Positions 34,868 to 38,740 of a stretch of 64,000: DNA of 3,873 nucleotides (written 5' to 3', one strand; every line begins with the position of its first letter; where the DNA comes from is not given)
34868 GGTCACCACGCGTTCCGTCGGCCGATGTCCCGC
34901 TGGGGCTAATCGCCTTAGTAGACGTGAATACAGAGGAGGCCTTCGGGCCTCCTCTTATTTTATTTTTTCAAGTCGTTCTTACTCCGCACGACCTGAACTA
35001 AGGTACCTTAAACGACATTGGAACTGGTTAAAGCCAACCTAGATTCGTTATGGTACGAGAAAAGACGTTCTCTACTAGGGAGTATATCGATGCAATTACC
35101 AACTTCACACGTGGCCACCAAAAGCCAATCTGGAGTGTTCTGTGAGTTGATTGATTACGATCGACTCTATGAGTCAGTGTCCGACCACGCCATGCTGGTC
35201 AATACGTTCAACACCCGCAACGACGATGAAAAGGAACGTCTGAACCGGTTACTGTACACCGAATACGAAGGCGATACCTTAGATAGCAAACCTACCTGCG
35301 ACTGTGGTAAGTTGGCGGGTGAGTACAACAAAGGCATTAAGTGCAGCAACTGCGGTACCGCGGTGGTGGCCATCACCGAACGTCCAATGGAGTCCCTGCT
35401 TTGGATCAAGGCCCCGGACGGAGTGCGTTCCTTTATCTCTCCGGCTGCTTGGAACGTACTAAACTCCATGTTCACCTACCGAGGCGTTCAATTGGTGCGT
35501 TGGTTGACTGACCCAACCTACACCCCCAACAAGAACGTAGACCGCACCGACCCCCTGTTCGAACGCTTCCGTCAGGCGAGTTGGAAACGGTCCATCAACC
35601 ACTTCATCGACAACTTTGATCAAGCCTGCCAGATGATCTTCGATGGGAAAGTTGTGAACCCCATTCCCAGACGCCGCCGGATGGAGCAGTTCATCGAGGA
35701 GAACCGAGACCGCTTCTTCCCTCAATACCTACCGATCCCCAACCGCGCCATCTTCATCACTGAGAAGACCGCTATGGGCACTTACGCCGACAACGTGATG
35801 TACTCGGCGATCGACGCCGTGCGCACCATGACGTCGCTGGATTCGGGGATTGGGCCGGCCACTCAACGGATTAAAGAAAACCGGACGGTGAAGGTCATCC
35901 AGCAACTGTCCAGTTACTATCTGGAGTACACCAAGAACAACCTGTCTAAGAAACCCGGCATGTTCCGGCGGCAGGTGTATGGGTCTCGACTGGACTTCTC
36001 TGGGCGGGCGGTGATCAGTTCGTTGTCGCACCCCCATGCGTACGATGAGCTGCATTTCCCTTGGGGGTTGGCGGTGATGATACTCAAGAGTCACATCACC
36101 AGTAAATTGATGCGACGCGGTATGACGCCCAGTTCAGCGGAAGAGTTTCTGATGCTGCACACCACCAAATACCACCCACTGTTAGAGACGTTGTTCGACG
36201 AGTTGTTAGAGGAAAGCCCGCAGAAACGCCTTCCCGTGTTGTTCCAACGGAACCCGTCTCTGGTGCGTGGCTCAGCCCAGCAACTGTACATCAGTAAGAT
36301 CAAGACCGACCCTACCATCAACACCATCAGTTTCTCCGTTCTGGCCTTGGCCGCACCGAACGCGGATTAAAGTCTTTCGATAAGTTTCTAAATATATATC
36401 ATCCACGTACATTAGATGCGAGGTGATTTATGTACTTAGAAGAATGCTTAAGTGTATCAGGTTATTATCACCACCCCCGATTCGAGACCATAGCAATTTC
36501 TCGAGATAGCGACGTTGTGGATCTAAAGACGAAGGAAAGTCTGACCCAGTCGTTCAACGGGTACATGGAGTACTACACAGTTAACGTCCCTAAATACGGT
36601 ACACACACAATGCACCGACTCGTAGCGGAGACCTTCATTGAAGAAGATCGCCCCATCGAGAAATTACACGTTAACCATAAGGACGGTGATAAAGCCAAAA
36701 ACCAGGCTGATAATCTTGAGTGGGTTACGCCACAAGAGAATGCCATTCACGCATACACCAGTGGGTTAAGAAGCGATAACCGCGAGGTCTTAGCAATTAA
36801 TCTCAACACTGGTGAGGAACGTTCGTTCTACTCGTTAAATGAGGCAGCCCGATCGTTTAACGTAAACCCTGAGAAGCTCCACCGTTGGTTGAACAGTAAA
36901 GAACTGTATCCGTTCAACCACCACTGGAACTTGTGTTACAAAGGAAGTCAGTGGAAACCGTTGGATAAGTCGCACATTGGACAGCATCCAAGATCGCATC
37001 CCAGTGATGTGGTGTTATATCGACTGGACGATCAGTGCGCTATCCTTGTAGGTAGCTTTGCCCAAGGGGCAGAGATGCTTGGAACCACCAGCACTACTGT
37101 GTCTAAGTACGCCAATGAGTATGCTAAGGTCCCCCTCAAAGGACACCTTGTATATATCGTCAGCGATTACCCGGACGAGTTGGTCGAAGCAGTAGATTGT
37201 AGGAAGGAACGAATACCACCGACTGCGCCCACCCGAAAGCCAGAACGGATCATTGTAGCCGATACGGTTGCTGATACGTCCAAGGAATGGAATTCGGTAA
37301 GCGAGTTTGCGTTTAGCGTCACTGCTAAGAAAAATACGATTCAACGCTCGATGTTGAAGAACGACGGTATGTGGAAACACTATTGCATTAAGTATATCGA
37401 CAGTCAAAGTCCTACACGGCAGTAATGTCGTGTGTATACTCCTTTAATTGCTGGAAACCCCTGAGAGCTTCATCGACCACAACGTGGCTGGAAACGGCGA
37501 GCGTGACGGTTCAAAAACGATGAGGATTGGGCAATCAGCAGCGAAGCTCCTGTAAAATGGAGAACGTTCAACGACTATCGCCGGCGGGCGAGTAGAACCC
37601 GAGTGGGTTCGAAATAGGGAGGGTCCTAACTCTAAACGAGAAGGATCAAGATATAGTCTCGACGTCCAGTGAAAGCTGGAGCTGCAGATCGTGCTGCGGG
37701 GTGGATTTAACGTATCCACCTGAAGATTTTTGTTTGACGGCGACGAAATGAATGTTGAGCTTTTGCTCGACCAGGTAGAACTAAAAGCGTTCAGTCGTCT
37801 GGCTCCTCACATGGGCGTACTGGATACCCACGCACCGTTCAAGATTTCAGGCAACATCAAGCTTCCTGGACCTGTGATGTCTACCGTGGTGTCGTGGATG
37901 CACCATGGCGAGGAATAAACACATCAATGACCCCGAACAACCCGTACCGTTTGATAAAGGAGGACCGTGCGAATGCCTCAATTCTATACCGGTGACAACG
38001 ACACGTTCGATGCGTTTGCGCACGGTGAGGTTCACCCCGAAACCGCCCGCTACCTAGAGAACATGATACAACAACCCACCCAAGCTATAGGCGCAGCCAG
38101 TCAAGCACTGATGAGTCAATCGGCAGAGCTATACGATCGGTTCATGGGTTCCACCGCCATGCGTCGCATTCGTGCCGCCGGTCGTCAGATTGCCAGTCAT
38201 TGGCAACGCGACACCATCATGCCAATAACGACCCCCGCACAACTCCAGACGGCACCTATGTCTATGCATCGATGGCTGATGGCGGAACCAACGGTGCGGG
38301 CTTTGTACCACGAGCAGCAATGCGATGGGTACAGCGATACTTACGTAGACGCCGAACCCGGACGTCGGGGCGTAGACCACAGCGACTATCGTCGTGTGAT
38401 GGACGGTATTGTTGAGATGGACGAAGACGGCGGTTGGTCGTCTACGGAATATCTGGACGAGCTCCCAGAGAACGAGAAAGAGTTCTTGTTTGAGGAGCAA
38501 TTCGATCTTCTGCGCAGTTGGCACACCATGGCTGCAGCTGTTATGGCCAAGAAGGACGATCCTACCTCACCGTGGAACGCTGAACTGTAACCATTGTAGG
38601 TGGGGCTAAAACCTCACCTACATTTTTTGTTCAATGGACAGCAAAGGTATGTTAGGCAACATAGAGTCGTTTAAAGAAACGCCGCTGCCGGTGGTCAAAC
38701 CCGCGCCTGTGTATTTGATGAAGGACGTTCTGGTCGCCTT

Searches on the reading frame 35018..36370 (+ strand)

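Call 97: search_protein_families(library=phrogs, proteins=[window:35018-36370:+], max_evalue=0.00001)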
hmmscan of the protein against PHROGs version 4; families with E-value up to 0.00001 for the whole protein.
window:35018-36370:+ (450 aa): 2 families
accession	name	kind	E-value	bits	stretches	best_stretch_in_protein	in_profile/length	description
phrog_2987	-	DNA, RNA and nucleotide metabolism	1.3e-138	463.7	1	39-450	2-418/478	RNA polymerase beta subunit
phrog_11276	-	unknown function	6.4e-06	27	0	304-397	108-202/233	-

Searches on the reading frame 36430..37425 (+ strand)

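Call 97: search_protein_families(library=phrogs, proteins=[window:36430-37425:+], max_evalue=0.00001)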
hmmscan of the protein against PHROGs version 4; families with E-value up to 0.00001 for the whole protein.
window:36430-37425:+ (331 aa): 5 families
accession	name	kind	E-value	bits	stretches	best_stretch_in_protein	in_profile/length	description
phrog_59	-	DNA, RNA and nucleotide metabolism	6e-36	125.7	1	18-325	146-407/423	HNH endonuclease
phrog_959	-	DNA, RNA and nucleotide metabolism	3.7e-19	69.8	1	19-130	16-128/138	HNH endonuclease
phrog_1492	-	DNA, RNA and nucleotide metabolism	2.7e-11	44.2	1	38-112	88-163/414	HNH endonuclease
phrog_37683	-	unknown function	9.3e-09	35.8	1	22-109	122-209/279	-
phrog_99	-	DNA, RNA and nucleotide metabolism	2.3e-08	35.1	1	47-109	148-206/383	HNH endonuclease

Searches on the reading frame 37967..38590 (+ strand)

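Call 97: search_protein_families(library=phrogs, proteins=[window:37967-38590:+], max_evalue=0.00001)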
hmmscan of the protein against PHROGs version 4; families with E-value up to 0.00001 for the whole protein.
window:37967-38590:+ (207 aa): 1 family
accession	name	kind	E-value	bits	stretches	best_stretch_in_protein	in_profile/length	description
phrog_3254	-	unknown function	4e-48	165.1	1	22-207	10-204/204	-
